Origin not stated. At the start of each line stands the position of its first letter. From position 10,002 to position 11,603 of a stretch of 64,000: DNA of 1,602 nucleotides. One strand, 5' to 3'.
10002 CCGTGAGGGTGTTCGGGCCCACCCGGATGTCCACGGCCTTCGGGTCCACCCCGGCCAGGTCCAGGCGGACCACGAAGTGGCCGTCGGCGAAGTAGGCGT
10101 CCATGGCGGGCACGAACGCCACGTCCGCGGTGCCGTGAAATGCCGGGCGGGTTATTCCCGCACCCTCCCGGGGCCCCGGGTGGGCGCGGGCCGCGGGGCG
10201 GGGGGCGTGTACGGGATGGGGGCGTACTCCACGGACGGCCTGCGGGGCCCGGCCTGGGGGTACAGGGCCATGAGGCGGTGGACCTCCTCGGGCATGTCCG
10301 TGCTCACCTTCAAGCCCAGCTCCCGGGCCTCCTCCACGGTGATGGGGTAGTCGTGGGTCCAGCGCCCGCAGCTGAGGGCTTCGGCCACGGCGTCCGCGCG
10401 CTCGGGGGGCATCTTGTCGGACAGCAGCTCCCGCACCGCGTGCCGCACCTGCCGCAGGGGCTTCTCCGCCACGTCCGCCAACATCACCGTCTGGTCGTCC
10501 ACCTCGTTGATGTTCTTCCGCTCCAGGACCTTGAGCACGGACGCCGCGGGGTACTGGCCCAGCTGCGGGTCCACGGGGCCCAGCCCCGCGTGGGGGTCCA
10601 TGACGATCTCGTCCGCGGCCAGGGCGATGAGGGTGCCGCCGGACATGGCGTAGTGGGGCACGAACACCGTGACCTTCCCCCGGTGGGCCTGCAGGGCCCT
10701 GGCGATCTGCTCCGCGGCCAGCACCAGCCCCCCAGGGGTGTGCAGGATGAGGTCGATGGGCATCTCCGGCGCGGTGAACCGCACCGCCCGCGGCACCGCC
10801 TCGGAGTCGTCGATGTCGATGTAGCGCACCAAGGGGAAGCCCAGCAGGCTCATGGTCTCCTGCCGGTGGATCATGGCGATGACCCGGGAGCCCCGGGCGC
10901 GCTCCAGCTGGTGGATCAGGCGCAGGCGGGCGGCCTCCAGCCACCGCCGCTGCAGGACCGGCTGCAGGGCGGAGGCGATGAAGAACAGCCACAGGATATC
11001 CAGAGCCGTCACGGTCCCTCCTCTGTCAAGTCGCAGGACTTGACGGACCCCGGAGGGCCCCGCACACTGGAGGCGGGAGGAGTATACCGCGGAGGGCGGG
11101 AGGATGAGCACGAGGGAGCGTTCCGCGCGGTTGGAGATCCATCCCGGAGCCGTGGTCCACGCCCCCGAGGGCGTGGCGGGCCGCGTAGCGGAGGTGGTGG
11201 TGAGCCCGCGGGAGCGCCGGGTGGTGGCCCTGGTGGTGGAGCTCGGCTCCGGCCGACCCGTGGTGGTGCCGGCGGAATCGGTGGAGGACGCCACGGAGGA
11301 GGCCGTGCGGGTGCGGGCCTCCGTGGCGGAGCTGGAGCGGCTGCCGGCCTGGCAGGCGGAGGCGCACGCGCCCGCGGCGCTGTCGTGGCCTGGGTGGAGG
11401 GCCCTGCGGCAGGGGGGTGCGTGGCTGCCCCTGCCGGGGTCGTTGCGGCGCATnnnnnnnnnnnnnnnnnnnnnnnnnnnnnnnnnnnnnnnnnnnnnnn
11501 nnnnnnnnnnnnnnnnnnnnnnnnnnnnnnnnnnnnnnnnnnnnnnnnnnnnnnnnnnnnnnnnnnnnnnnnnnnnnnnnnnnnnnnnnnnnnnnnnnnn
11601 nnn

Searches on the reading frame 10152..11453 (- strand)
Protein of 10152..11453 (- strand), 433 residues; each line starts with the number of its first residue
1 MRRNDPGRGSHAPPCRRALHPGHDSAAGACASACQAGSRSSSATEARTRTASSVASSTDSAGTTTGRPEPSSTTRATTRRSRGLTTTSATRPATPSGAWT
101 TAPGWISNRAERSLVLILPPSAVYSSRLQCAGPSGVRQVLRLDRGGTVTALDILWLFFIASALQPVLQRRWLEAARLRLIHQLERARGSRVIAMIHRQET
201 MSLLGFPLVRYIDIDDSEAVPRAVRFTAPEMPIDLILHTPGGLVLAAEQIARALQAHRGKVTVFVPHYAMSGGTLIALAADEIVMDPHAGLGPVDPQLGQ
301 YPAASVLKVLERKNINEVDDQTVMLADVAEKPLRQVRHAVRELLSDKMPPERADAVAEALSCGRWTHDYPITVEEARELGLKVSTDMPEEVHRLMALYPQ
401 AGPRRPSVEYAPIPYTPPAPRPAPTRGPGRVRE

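Call 37: search_protein_families(library=pfam, proteins=[window:10152-11453:-])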
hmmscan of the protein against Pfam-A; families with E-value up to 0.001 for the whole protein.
window:10152-11453:- (433 aa): 4 families
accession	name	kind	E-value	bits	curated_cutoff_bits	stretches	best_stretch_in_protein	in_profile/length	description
PF01972.22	SDH_protease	-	5e-116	387.1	31.3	1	153-416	14-277/286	ClpP-like SDH-type serine proteinase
PF25145.1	NfeD1b_N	-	1.5e-12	47.9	40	1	235-293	36-94/189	NfeD1b, N-terminal domain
PF00574.28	CLP_protease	-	0.00011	22.5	20.2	1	228-282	44-98/182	Clp protease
PF01343.23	Peptidase_S49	-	0.0007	20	24.9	0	258-292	6-40/154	Peptidase family S49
